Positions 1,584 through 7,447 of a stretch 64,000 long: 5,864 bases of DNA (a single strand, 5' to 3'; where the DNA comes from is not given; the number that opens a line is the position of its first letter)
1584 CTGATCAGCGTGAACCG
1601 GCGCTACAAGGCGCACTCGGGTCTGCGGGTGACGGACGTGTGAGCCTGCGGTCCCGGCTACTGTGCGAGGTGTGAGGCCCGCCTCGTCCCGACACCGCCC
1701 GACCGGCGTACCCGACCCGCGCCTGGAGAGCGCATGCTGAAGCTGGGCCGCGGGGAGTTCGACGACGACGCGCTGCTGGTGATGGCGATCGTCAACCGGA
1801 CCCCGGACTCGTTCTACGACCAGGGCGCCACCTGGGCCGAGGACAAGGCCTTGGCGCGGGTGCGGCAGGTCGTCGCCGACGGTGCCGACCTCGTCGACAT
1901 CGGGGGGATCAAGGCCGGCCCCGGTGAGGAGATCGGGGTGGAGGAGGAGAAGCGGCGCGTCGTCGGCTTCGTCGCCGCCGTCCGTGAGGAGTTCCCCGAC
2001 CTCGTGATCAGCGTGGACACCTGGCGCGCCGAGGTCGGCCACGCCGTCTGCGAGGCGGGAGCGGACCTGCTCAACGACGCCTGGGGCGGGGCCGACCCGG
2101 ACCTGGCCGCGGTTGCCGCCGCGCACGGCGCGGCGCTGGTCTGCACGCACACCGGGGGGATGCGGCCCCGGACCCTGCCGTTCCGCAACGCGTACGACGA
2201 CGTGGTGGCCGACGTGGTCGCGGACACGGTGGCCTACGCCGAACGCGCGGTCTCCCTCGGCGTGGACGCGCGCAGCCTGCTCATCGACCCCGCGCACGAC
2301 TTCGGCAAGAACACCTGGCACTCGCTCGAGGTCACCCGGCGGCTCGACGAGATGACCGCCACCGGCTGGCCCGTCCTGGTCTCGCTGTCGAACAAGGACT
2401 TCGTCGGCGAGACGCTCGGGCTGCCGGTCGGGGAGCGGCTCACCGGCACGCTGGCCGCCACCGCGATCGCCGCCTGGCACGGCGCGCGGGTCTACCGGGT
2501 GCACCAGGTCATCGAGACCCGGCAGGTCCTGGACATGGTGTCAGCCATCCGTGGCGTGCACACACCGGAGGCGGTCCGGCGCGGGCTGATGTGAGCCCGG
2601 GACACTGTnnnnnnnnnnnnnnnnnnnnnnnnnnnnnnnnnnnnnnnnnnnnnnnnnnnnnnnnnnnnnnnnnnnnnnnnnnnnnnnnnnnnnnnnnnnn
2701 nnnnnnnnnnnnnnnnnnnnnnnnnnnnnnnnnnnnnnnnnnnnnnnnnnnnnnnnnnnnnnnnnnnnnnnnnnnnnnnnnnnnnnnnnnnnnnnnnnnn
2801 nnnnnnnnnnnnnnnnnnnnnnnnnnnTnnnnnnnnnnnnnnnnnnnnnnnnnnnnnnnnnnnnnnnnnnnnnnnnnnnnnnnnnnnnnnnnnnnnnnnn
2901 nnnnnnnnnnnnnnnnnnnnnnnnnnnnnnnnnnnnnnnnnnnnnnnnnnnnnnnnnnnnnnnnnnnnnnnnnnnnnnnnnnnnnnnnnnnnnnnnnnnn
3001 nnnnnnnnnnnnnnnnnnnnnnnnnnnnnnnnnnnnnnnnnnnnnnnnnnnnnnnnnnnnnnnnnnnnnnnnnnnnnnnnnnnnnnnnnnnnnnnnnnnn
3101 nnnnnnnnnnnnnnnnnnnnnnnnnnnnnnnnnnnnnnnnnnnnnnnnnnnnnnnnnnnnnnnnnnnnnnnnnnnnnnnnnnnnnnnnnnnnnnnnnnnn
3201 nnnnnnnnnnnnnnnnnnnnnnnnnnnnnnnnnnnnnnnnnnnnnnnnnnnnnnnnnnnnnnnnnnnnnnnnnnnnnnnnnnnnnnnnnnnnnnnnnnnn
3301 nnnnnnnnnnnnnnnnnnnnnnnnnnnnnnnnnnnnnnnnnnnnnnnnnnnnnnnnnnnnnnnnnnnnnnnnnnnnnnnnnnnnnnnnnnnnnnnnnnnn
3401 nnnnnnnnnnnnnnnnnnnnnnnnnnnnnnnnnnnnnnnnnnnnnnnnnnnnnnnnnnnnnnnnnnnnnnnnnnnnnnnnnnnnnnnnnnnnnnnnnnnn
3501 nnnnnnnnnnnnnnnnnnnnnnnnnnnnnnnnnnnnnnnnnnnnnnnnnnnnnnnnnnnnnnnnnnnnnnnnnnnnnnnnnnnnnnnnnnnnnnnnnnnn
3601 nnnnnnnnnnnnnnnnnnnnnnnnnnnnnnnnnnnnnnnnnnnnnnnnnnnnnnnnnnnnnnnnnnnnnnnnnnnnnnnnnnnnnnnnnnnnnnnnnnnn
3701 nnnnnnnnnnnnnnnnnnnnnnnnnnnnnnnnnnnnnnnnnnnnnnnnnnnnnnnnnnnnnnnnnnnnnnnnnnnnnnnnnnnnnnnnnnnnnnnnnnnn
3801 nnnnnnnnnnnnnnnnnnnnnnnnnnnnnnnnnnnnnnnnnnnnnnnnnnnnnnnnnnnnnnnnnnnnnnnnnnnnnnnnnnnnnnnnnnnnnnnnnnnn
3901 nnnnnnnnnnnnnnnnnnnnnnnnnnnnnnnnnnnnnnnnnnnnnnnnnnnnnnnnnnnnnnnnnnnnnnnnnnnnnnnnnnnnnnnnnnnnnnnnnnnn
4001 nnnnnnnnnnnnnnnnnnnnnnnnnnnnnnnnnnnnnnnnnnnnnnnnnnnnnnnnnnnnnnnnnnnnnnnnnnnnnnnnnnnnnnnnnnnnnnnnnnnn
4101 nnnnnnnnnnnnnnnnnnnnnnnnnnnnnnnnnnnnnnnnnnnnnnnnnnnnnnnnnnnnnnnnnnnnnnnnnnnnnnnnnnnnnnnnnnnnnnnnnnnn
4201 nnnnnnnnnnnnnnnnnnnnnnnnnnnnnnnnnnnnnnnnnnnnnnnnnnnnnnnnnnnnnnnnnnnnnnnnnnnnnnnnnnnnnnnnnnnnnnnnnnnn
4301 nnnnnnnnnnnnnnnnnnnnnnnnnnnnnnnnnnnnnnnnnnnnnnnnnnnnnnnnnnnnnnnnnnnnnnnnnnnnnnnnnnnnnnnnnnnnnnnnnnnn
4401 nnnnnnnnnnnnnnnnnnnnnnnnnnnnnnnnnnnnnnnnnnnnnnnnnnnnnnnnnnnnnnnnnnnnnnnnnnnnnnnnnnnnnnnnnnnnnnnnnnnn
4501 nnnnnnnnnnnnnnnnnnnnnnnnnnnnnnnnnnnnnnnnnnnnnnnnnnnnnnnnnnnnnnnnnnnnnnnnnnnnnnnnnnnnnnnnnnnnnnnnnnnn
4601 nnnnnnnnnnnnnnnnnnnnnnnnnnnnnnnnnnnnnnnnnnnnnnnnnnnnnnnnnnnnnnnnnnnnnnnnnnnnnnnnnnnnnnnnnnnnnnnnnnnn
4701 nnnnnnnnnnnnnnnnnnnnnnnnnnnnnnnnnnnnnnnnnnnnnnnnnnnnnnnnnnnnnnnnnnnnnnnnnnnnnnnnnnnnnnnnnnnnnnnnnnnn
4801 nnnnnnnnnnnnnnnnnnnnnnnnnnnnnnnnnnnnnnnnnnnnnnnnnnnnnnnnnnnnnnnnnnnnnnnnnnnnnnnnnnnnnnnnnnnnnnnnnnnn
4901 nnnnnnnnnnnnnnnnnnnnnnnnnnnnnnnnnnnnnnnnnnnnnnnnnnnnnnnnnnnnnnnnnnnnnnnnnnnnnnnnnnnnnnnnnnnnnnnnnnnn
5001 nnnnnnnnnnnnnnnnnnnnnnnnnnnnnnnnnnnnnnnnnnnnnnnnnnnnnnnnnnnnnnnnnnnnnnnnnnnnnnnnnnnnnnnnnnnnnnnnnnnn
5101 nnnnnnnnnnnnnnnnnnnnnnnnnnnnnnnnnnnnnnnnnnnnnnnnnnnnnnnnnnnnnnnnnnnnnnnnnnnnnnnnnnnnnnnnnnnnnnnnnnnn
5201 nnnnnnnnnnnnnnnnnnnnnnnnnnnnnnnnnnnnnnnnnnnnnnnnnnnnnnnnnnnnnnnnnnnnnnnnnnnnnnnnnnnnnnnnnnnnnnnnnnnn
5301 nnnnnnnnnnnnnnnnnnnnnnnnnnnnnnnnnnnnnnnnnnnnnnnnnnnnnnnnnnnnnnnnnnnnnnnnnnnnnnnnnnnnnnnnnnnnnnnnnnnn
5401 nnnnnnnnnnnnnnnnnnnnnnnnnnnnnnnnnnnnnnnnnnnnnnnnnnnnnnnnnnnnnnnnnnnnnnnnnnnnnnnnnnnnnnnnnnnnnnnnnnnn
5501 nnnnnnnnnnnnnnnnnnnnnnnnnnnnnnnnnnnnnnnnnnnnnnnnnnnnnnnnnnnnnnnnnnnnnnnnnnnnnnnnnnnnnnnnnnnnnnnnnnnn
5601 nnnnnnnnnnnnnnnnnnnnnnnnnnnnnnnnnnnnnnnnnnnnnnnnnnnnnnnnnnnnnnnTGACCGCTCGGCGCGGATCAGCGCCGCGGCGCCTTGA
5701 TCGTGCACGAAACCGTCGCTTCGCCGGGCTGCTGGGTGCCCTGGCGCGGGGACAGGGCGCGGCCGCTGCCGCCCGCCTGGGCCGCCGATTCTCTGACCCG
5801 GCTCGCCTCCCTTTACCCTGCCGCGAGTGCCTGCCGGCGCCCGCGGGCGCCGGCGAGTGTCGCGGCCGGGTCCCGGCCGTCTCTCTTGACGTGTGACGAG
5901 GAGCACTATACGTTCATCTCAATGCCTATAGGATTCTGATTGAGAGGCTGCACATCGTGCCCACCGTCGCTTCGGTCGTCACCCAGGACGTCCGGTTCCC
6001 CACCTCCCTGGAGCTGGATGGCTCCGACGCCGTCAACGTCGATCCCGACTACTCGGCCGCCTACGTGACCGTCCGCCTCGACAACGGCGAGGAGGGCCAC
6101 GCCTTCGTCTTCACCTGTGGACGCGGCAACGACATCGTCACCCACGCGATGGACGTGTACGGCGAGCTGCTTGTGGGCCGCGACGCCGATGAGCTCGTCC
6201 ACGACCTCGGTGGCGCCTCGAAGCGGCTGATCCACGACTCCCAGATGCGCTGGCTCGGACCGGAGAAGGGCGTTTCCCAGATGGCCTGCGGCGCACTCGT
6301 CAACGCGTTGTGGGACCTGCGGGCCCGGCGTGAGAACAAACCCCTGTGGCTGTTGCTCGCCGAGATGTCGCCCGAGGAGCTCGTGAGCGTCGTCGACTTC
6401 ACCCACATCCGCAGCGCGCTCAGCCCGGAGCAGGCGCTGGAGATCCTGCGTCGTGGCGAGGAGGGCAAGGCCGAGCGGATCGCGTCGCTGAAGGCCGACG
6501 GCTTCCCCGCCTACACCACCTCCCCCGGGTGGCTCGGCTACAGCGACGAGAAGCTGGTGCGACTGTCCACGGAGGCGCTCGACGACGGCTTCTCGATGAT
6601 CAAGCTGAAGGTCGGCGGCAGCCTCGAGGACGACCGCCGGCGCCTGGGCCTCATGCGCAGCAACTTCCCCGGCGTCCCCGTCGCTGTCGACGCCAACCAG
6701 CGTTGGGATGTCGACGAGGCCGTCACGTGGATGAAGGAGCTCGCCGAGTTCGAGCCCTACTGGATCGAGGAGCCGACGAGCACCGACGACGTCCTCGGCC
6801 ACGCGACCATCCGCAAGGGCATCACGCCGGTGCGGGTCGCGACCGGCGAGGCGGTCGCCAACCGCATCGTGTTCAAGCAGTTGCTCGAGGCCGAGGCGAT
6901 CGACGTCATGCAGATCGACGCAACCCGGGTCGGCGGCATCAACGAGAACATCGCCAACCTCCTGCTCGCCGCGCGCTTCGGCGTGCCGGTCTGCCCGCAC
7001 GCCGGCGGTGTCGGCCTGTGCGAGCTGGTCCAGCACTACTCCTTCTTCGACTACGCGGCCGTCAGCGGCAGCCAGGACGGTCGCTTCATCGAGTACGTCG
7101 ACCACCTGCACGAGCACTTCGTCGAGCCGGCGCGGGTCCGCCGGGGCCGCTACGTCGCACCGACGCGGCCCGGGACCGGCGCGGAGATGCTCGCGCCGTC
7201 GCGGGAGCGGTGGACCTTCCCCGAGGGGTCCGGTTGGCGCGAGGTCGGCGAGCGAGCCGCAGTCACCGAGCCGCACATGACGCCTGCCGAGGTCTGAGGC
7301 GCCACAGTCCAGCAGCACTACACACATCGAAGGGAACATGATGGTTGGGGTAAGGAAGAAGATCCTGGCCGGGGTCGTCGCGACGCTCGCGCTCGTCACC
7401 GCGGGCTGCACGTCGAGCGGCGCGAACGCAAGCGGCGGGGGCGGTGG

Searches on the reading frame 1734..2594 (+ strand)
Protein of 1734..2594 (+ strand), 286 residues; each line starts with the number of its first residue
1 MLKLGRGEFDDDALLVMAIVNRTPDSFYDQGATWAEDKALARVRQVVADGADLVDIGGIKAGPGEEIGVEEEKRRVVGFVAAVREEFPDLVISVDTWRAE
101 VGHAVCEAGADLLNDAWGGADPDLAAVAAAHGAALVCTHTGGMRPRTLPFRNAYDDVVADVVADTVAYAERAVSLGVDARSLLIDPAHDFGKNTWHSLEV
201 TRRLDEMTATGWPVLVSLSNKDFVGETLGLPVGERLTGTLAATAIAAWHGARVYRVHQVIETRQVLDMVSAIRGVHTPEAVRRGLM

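Call 69: search_protein_families(library=pfam, proteins=[window:1734-2594:+], max_evalue=0.001)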
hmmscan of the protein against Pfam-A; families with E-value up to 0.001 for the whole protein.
window:1734-2594:+ (286 aa): 1 family
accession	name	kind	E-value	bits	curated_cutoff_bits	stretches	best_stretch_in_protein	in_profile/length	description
PF00809.28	Pterin_bind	-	9e-65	219.1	25.5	1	17-257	1-244/244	Pterin binding enzyme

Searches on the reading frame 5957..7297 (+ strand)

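Call 69: search_protein_families(library=pfam, proteins=[window:5957-7297:+], max_evalue=0.001)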
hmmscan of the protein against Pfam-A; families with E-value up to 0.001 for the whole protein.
window:5957-7297:+ (446 aa): 2 families
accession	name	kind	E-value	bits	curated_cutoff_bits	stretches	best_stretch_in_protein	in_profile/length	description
PF13378.12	MR_MLE_C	-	9.1e-60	202.5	29.4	1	201-411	3-215/219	Enolase C-terminal domain-like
PF02746.21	MR_MLE_N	-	1.9e-06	28.5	22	1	34-134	26-116/117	Mandelate racemase / muconate lactonizing enzyme, N-terminal domain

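Call 91: search_protein_families(library=ncbifam, proteins=[window:5957-7297:+], max_evalue=1e-10)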
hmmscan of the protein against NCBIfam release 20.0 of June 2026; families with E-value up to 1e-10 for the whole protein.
window:5957-7297:+ (446 aa): 11 families
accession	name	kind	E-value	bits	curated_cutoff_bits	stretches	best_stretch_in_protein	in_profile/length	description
NF047820.1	TalGalacDh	equivalog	3.1e-40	138.2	500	1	180-420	135-364/371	L-talarate/galactarate dehydratase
NF040866.1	AraD_Arch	equivalog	1.1e-24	87.2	650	1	198-410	150-360/372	arabinonate dehydratase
NF040790.2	glucon_galact_dh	equivalog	5.6e-17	61.6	750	1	227-410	178-360/390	bifunctional D-gluconate/D-galactonate dehydratase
TIGR01928.1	menC_lowGC_arch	equivalog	6.9e-17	61.5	200.65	1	201-331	138-264/325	o-succinylbenzoate synthase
NF010624.0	PRK14017.1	equivalog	1.3e-16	60.7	311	1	239-359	177-298/382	galactonate dehydratase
NF043051.1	ManoateDhtManD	equivalog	1.2e-14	53.9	550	1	36-419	17-383/403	D-mannonate dehydratase ManD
NF011968.0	PRK15440.1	equivalog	6.5e-14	51.6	393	1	245-352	215-323/395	L-rhamnonate dehydratase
NF011654.0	PRK15072.1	subfamily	1.3e-13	50.6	430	1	37-411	18-376/404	D-galactonate dehydratase family protein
NF002782.0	PRK02901.1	equivalog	2.1e-12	46.7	288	1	211-332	102-226/328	o-succinylbenzoate synthase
NF041118.1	A_G_epim_Thtga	equivalog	8.9e-12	44.8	500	1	198-335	140-277/341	L-Ala-D/L-Glu epimerase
NF042940.1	racemase_DgcA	equivalog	4.5e-11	42.5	400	0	211-340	139-261/323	N-acetyl-D-Glu racemase DgcA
